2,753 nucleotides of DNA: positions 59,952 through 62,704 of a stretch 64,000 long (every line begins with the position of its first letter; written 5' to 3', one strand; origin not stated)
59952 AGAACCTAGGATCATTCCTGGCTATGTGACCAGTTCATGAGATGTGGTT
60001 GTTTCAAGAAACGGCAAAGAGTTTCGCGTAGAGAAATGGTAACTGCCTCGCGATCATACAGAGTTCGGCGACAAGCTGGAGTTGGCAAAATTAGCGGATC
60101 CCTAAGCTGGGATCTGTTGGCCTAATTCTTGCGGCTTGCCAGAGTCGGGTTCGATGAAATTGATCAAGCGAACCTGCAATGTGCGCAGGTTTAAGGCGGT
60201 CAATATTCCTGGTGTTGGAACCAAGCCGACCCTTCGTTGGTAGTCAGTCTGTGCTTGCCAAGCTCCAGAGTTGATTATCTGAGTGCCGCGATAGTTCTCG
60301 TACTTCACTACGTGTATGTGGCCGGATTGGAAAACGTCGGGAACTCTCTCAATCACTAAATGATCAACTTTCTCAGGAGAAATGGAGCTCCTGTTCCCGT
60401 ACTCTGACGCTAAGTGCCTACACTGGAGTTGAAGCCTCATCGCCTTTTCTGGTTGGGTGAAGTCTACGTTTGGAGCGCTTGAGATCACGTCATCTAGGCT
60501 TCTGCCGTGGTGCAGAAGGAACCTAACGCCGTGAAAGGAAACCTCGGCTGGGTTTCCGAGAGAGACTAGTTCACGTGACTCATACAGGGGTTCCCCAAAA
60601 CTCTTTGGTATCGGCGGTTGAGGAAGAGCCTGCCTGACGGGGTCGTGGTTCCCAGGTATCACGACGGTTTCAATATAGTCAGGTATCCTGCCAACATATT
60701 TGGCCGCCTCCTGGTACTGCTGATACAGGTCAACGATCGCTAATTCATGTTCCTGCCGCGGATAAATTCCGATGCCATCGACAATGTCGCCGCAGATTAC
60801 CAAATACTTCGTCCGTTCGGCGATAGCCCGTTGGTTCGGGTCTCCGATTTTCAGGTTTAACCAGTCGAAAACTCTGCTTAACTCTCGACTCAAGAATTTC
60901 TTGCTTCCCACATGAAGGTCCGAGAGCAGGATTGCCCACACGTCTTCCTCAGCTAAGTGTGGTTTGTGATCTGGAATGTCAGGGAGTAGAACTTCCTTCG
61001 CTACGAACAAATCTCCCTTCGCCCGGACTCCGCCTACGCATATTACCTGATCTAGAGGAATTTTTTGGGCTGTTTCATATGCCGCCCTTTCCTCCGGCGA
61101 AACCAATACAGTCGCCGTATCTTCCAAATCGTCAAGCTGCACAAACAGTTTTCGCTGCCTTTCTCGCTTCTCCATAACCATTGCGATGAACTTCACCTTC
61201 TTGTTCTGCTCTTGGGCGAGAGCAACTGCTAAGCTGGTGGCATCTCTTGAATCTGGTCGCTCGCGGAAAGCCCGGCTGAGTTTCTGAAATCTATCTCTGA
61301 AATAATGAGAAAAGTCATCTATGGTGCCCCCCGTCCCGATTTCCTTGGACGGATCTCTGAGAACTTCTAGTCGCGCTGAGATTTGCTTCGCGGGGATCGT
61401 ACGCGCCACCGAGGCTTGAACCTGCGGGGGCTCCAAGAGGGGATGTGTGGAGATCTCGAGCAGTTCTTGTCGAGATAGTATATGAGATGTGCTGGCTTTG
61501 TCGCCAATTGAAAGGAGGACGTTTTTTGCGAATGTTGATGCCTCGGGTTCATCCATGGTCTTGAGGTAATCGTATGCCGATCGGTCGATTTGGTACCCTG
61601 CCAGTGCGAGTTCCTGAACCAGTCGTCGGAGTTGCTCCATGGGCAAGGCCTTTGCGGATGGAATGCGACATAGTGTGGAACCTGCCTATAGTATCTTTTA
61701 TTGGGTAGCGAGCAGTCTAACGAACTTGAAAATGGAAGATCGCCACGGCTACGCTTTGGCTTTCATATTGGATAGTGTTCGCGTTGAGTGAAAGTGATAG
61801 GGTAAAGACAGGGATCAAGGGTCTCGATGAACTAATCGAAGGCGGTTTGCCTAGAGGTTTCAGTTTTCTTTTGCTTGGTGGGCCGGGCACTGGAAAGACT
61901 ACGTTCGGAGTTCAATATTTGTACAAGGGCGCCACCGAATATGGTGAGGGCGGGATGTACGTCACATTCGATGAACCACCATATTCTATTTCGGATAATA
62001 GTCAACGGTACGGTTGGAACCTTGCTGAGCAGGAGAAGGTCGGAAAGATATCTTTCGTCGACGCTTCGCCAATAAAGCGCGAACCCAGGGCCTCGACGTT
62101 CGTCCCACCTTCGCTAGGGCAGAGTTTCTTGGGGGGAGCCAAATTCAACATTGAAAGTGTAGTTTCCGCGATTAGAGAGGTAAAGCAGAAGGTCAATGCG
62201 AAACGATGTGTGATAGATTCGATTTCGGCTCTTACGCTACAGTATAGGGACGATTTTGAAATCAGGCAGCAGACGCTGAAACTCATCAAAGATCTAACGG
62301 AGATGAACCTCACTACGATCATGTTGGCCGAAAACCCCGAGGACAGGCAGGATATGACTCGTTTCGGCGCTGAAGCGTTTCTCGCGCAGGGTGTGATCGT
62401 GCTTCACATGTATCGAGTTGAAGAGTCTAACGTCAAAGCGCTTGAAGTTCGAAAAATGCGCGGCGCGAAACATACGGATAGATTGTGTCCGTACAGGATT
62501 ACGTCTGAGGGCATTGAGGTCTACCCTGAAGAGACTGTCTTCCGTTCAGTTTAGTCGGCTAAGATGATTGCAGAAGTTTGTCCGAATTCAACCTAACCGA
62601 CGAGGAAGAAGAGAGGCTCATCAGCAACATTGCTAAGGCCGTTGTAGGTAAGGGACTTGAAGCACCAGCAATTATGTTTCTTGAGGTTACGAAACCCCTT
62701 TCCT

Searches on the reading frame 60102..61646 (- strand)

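Call 3: search_protein_families(library=pfam, proteins=[window:60102-61646:-], max_evalue=0.01)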
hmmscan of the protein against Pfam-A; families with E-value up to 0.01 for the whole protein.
window:60102-61646:- (514 aa): 4 families
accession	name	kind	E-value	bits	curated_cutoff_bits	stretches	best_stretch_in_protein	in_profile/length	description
PF04042.21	DNA_pol_E_B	-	1.5e-14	54.4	29.1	1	239-440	2-200/210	DNA polymerase alpha/epsilon subunit B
PF00149.33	Metallophos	-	3.4e-11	44.4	21.5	1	240-446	5-190/191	Calcineurin-like phosphoesterase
PF12850.12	Metallophos_2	-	2.9e-07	31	27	1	279-471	27-143/154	Calcineurin-like phosphoesterase superfamily domain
PF01336.31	tRNA_anti-codon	-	0.0069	16.7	27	0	151-206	1-55/75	OB-fold nucleic acid binding domain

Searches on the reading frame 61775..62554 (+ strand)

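Call 3: search_protein_families(library=pfam, proteins=[window:61775-62554:+], max_evalue=0.01)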
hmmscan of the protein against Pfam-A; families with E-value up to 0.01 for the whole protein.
window:61775-62554:+ (259 aa): 4 families
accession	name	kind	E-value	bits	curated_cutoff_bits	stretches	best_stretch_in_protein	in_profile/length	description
PF06745.19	ATPase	-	5.4e-66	222.7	26.6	1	10-253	1-230/231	KaiC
PF13481.12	AAA_25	-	5.7e-05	23.3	27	1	7-54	12-59/195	AAA domain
PF03796.21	DnaB_C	-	0.0072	16.2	27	0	10-155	2-143/255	DnaB-like helicase C terminal domain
PF07088.17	GvpD_P-loop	-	0.0091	16.3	24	0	28-49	10-31/189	GvpD gas vesicle protein, P-loop domain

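Call 19: search_protein_families(library=ncbifam, proteins=[window:61775-62554:+], max_evalue=0.1)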
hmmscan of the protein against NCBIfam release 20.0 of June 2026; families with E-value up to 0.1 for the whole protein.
window:61775-62554:+ (259 aa): 18 families
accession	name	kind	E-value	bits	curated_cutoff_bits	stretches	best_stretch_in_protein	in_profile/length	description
NF006799.0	PRK09302.1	equivalog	1e-53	182.7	408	1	8-251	11-240/515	circadian clock protein KaiC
TIGR02655.1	circ_KaiC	equivalog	6.1e-44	150.5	546.25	1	9-252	2-231/484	circadian clock protein KaiC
TIGR03877.1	thermo_KaiC_1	hypoth_equivalog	3.2e-40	138.1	307.25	1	8-254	2-237/238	KaiC domain-containing protein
TIGR03880.1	KaiC_arch_3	hypoth_equivalog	6.7e-40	137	249.45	2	126-256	92-224/224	KaiC domain-containing protein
TIGR03881.1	KaiC_arch_4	hypoth_equivalog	1.3e-28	100.3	247.8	1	9-243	2-221/231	KaiC domain-containing protein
NF004723.0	PRK06067.1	subfamily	6.1e-10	39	194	2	10-86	16-91/243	flagellar accessory protein FlaH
NF052589.1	ArlH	equivalog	9.1e-08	32.1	215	1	17-250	9-224/229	archaellum protein ArlH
TIGR00416.1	sms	equivalog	2.9e-06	26.3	403.05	1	4-153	70-182/454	DNA repair protein RadA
TIGR03878.1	thermo_KaiC_2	hypoth_equivalog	3.3e-06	26.6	232.2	1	124-210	114-193/259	KaiC domain-containing protein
NF006320.0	PRK08533.1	equivalog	0.0007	19.3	215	0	143-231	119-204/230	flagellar accessory protein FlaH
NF006861.0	PRK09361.1-1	equivalog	0.00085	18.9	278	1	7-54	2-49/235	DNA repair and recombination protein RadB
TIGR02237.1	recomb_radB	equivalog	0.0011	18.8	172.4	0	17-51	1-35/210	DNA repair and recombination protein RadB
TIGR03600.1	phage_DnaB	exception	0.0034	16.4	498.65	1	10-51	177-217/421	phage replicative helicase, DnaB family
TIGR01447.1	recD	equivalog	0.019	13.5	310.15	1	31-47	166-182/597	exodeoxyribonuclease V subunit alpha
NF003301.0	PRK04301.1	equivalog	0.07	12.3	259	0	8-47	81-120/316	DNA repair and recombination protein RadA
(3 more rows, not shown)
